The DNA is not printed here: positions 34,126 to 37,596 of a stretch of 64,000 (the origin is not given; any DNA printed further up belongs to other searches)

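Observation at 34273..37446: M6 (InhA-like) metalloprotease domain with the HEXXH zinc site replaced: a likely pseudo-protease fused to FG-GAP repeats and a T9SS CTD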

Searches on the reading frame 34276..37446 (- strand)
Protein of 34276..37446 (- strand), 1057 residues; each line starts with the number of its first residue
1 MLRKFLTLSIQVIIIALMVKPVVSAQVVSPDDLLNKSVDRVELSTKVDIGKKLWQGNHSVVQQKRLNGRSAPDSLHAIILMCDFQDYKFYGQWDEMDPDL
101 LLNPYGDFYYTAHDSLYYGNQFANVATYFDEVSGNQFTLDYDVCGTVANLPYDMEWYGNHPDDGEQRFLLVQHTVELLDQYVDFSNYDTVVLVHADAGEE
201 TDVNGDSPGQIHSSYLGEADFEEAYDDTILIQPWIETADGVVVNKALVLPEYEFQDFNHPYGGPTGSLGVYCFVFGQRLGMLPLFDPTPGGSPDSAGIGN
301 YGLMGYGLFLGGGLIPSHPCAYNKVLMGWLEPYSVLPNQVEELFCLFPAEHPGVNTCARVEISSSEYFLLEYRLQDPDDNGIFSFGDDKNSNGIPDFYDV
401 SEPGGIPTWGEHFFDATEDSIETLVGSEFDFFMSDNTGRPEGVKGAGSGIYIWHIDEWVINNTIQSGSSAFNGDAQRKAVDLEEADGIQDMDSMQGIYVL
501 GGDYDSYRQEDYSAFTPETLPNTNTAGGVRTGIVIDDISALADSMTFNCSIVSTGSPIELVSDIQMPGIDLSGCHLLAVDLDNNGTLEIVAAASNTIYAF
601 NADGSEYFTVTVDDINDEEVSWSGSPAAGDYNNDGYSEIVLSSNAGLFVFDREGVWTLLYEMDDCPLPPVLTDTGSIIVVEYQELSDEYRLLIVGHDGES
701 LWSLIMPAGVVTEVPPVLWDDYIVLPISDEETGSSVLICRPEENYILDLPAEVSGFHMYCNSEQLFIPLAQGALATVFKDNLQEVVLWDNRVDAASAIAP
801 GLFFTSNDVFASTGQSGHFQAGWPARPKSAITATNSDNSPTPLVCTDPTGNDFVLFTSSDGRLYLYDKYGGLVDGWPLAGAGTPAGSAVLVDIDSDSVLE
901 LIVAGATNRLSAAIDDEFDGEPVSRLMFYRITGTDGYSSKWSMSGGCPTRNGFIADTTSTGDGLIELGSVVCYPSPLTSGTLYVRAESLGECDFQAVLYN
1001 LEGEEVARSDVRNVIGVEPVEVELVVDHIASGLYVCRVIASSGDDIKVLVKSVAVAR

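Call 3: search_protein_families(library=pfam, proteins=[window:34276-37446:-], max_evalue=1)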
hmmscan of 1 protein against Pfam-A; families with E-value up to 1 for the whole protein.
window:34276-37446:- (1057 aa): 3 families
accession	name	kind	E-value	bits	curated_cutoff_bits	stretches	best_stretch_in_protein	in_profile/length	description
PF13517.12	FG-GAP_3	-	6.9e-11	43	26.9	2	580-640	1-60/61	FG-GAP-like repeat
PF01839.29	FG-GAP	-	0.00015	22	22.1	1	625-643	4-22/37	FG-GAP repeat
PF18962.6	Por_Secre_tail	-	0.062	14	27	1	973-1045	2-69/75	Secretion system C-terminal sorting domain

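Call 4: search_protein_families(library=ncbifam, proteins=[window:34276-37446:-], max_evalue=1)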
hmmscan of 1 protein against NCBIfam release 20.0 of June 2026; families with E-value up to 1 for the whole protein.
window:34276-37446:- (1057 aa): 3 families
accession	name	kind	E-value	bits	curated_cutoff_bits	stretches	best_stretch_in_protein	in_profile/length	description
NF052323.1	T9SSA_dep_M6i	equivalog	1.1e-59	202.3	600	4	111-554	82-548/1043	T9SS-dependent M6-like inactivated metalloprotease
TIGR03296.1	M6dom_TIGR03296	domain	2.6e-20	73.5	110.8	1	80-375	2-270/286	M6 family metalloprotease domain-containing protein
TIGR04183.1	Por_Secre_tail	domain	0.031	14.2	23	1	973-1051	2-71/72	T9SS type A sorting domain-containing protein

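Call 5: search_solved_structures(query=window:34276-37446:-, max_evalue=10, show_alignments=3)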
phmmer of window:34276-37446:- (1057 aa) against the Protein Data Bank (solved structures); distinct sequences matched with E-value up to 10: 0.

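Call 7: find_homologous_proteins(query=window:34276-37446:-, max_evalue=0.001)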
Query window:34276-37446:- (1057 aa): 371 proteins with E <= 0.001 among 8000 candidates; the best 120 are listed.
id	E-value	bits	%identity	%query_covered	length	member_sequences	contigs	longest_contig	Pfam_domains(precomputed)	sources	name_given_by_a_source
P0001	0.0e+0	2407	100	98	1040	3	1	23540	PF13517.13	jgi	-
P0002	0.0e+0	2201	89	100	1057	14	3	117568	PF13517.13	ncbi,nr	ncbi:MAG: hypothetical protein GY752_02660 [bacterium]|nr:hypothetical protein [bacterium] MCP479936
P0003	0.0e+0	1554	63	100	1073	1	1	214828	PF13517.13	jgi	jgi:M6 family metalloprotease-like protein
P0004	1.4e-251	856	44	95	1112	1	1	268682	-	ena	-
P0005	6.1e-250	850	45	96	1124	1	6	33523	-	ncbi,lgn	-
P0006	5.6e-242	824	44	96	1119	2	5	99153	-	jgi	-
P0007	1.3e-241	823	43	100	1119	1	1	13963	-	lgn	-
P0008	2.4e-240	818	45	94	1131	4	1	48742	-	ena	-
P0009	1.9e-236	805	42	96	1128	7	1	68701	PF13517.13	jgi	jgi:M6 family metalloprotease-like protein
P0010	8.9e-235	800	44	95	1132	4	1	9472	-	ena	-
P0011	2.5e-231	789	44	93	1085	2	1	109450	-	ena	-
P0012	1.3e-230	786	42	95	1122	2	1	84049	-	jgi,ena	-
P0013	5.6e-228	777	44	90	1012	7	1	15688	PF13517.13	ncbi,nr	ncbi:hypothetical protein KKG45_14000, partial [bacterium]|nr:hypothetical protein [bacterium]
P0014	3.3e-227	775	41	95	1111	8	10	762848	-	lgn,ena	-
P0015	5.9e-224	764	42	95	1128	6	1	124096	-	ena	-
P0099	7.4e-179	615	38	92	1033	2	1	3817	PF18962.8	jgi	-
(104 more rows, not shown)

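Call 17: search_solved_structures(query=A1, max_evalue=10, show_alignments=2)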
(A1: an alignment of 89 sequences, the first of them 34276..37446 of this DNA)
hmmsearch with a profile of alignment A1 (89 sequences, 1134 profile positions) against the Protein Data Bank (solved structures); distinct sequences matched with E-value up to 10: 3.
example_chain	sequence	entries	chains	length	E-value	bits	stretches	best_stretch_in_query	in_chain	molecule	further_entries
6tdu_N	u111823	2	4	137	0.44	11.6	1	850-903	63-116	ATPEG2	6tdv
7qca_LL0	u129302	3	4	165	0.94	10.5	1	1019-1063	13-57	60S ribosomal protein L13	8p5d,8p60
1n0e_A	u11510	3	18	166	1.8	9.6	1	567-646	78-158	Protein mraZ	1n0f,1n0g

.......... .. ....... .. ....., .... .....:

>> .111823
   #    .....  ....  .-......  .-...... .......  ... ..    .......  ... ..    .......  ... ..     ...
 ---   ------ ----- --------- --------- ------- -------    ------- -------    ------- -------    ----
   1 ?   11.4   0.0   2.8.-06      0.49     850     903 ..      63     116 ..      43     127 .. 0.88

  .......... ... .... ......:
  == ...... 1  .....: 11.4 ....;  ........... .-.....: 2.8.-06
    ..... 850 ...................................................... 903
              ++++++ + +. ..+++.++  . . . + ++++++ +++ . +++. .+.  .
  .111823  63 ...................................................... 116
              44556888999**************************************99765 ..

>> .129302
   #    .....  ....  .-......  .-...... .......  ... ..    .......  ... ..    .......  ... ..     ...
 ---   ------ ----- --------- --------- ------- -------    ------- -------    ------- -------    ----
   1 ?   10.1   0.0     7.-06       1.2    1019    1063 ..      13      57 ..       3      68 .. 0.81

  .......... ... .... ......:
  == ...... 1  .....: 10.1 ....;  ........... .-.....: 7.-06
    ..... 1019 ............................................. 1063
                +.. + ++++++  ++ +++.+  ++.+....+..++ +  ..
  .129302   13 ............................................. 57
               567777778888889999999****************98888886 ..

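Call 29: find_related_loci(query=A1, collection=genome_contigs, flank=6000)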
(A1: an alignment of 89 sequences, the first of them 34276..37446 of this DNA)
Query A1 (1057 aa) in genome_contigs; peptide patterns used: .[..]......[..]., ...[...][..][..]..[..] (x = any residue, [..] = any of these).
152 stretches matched a pattern; 124 encode a relative of the query (tblastn E <= 1e-3); the best 80 are kept; 80 distinct loci.
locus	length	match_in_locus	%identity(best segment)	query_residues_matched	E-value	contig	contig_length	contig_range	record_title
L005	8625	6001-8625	89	1-875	0e+0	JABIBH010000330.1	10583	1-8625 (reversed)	MAG: bacterium isolate SI048_bin22 k141_1461655, whole genome shotgun sequence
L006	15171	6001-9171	89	1-1057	0e+0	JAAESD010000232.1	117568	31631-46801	MAG: bacterium isolate Ust_3 UstG_CONTIG1711511, whole genome shotgun sequence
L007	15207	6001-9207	44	40-1056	0e+0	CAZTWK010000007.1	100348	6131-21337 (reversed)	MAG TPA_asm: uncultured Fibrobacteraceae bacterium isolate binchicken_co97_231 genome assembly, contig: NODE_598_length_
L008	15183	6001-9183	44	51-1056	0e+0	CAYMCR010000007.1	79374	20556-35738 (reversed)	MAG TPA_asm: uncultured Fibrobacteraceae bacterium isolate binchicken_co65_219 genome assembly, contig: NODE_1058_length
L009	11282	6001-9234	42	51-1057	0e+0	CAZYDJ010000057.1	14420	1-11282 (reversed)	MAG TPA_asm: uncultured Fibrobacteraceae bacterium isolate binchicken_co42_403 genome assembly, contig: NODE_6174_length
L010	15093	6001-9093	43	62-1055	0e+0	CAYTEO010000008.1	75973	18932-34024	MAG TPA_asm: uncultured Fibrobacteraceae bacterium isolate binchicken_co172_210 genome assembly, contig: NODE_149_length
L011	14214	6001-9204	44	44-1057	0e+0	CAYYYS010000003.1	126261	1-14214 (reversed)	MAG TPA_asm: uncultured Fibrobacteraceae bacterium isolate binchicken_co65_325 genome assembly, contig: NODE_331_length_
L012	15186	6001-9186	42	38-1043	0e+0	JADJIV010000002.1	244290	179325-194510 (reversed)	MAG: bacterium isolate Ejby_18-Q3-R6-50_BAT3C.246 tig00003873-10-2449090, whole genome shotgun sequence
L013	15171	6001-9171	42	49-1043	0e+0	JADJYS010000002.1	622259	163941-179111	MAG: bacterium isolate Lyne_18-Q3-R50-59_BATAC.526 tig00003255-10-6223550, whole genome shotgun sequence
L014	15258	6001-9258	41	52-1057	0e+0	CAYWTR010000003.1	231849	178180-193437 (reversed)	MAG TPA_asm: uncultured Fibrobacteraceae bacterium isolate binchicken_co277_105 genome assembly, contig: NODE_117_length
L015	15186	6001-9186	42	35-1040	0e+0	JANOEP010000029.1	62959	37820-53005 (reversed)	MAG: bacterium isolate SOY_65_metabat_222 SOY_65_k141_2538506, whole genome shotgun sequence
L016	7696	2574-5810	40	61-1039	0e+0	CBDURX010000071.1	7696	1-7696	MAG TPA_asm: uncultured bacterium isolate SRR22302364_binner13_Refined_49 genome assembly, contig: ERZ25073603.5888, who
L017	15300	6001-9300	41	1-1043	0e+0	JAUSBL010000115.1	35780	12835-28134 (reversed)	MAG: Candidatus Latescibacterota bacterium isolate E6_metabat.bin.61 E6_k141_408482, whole genome shotgun sequence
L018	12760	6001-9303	40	1-1043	0e+0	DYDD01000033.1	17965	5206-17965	MAG TPA_asm: Fibrobacter sp. isolate IMS_BF NODE_679_length_17968_cov_6.52208, whole genome shotgun sequence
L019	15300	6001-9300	41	57-1057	0e+0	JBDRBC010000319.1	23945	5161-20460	MAG: bacterium isolate MEGAHIT-group-1.1038 k141_13624361, whole genome shotgun sequence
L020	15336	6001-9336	40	3-1057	0e+0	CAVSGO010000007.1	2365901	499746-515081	MAG: uncultured bacterium isolate MFD05684.bin.1.263 genome assembly, contig: contig_7410, whole genome shotgun sequence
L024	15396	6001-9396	38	1-1043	0e+0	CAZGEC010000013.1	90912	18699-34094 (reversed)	MAG TPA_asm: uncultured Fibrobacteraceae bacterium isolate binchicken_co150_468 genome assembly, contig: NODE_384_length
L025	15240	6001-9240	39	63-1057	0e+0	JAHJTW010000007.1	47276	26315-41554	MAG: bacterium isolate OS_PC_MetaG.mb.70 OS_PC_MetaG.mb.70_k141_11776, whole genome shotgun sequence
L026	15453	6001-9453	37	7-1055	0e+0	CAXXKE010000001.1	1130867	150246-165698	MAG: Candidatus Krumholzibacteriia bacterium isolate 6e48df6a-8f97-42e3-8007-6ecbf69f3fc6 genome assembly, contig: conti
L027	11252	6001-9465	37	8-1057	0e+0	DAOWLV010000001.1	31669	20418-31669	MAG TPA_asm: Candidatus Krumholzibacteriia bacterium isolate CSMAG_2985 CSMAG_2985_k141_1471590_length_31669_cov_43.0400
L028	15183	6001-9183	45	48-1055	0e+0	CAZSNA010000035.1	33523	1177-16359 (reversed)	MAG TPA_asm: uncultured Fibrobacteraceae bacterium isolate SRP167671_co2_134 genome assembly, contig: NODE_1709_length_3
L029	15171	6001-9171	38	61-1057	0e+0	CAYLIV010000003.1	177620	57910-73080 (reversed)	MAG TPA_asm: uncultured Fibrobacteraceae bacterium isolate binchicken_co142_303 genome assembly, contig: NODE_70_length_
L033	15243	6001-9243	39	43-1057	0e+0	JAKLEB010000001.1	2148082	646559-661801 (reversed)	MAG: Candidatus Krumholzibacteriota bacterium isolate RA.bin123 RA.bin123_1, whole genome shotgun sequence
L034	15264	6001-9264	38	61-1057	0e+0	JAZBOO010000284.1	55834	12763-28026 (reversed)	MAG: Candidatus Krumholzibacteriia bacterium isolate bin.63 k117_6924992, whole genome shotgun sequence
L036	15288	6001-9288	39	34-1057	0e+0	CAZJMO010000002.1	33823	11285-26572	MAG TPA_asm: uncultured Fibrobacteraceae bacterium isolate binchicken_co42_410 genome assembly, contig: NODE_1187_length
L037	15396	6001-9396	39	26-1057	0e+0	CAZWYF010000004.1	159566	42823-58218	MAG TPA_asm: uncultured Fibrobacteraceae bacterium isolate SRP332253_co1_58 genome assembly, contig: NODE_54_length_1595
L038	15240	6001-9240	37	61-1057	0e+0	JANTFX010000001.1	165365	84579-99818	MAG: Candidatus Krumholzibacteriia bacterium isolate bin10023 c_000000000003, whole genome shotgun sequence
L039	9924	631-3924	37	39-1057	0e+0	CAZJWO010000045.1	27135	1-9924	MAG TPA_asm: uncultured Fibrobacteraceae bacterium isolate binchicken_co43_63 genome assembly, contig: NODE_2885_length_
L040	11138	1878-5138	38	61-1057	0e+0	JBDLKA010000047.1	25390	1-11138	MAG: Candidatus Krumholzibacteriota bacterium isolate MAG120 MAG120_47, whole genome shotgun sequence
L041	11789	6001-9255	37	61-1057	0e+0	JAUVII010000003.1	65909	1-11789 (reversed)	MAG: Candidatus Krumholzibacteriia bacterium isolate CSMAG_424 CSMAG_424_k127_103747_length_65909_cov_60.0000, whole gen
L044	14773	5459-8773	36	59-1057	0e+0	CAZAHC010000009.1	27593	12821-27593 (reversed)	MAG TPA_asm: uncultured Fibrobacteraceae bacterium isolate binchicken_co65_483 genome assembly, contig: NODE_7050_length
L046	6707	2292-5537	36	61-1057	0e+0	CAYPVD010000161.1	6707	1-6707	MAG TPA_asm: uncultured Fibrobacteraceae bacterium isolate binchicken_co256_236 genome assembly, contig: NODE_34357_leng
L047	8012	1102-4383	36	53-1057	2e-179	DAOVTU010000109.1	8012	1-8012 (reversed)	MAG TPA_asm: Candidatus Krumholzibacteriia bacterium isolate CSMAG_1661 CSMAG_1661_k141_683114_length_8012_cov_16.1114,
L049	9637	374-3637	36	61-1057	2e-174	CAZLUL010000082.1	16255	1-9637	MAG TPA_asm: uncultured Fibrobacteraceae bacterium isolate SRP155585_co2_84 genome assembly, contig: NODE_2038_length_16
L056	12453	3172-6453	37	62-1057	0e+0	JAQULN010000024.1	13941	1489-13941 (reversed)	MAG: Candidatus Krumholzibacteriia bacterium isolate STD1_131 NODE_11196_length_13941_cov_2.953887_Sandtown_D1, whole ge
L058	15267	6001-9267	48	50-1057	3e-164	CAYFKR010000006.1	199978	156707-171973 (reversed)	MAG TPA_asm: uncultured Fibrobacteraceae bacterium isolate ERP019367_co1_103 genome assembly, contig: NODE_85_length_199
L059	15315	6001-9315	41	2-1057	0e+0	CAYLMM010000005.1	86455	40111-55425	MAG TPA_asm: uncultured Fibrobacteraceae bacterium isolate binchicken_co42_509 genome assembly, contig: NODE_131_length_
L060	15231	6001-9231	41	51-1057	0e+0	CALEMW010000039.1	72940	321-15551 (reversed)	MAG TPA_asm: uncultured bacterium isolate ERR2206774_bin.11_CONCOCT_v1.1_MAG genome assembly, contig: ERZ889078.93, whol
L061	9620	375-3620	42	60-1057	0e+0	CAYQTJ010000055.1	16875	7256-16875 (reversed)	MAG TPA_asm: uncultured Fibrobacteraceae bacterium isolate SRP220891_co4_181 genome assembly, contig: NODE_5791_length_1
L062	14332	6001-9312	36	61-1057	1e-179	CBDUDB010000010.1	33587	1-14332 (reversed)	MAG TPA_asm: uncultured bacterium isolate SRR7614707_binner12_Refined_20 genome assembly, contig: ERZ23877653.253, whole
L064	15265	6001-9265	39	53-1057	0e+0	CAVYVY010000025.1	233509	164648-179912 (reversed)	MAG: uncultured bacterium isolate MFD01299.bin.2.49 genome assembly, contig: contig_5028, whole genome shotgun sequence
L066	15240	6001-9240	38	63-1057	0e+0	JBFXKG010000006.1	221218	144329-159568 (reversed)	MAG: Candidatus Krumholzibacteriia bacterium isolate CA_2019_TPIn_7 NODE_200_length_221218_cov_7.099868_TPIn, whole geno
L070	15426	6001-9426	32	12-1057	1e-133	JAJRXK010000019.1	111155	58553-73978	MAG: Candidatus Krumholzibacteriota bacterium isolate Dive96_bin3.147 k141_1055607, whole genome shotgun sequence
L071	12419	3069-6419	38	40-1057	0e+0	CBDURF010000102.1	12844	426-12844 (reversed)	MAG TPA_asm: uncultured bacterium isolate SRR22302361_binner123_Refined_103 genome assembly, contig: ERZ25748748.2687, w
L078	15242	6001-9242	40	61-1057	0e+0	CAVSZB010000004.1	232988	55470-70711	MAG: uncultured bacterium isolate MFD04716.bin.1.312 genome assembly, contig: contig_27520, whole genome shotgun sequenc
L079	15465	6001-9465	30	3-1057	2e-113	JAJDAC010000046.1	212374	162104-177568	MAG: Candidatus Krumholzibacteriota bacterium isolate OFTM315 OFTM315_45, whole genome shotgun sequence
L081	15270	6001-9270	37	61-1057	0e+0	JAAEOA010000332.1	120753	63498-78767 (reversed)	MAG: bacterium isolate Bsp_15 BspG_CONTIG4010001, whole genome shotgun sequence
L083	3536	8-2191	34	405-1057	6e-92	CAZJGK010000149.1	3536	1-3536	MAG TPA_asm: uncultured Fibrobacteraceae bacterium isolate binchicken_co150_663 genome assembly, contig: NODE_90827_leng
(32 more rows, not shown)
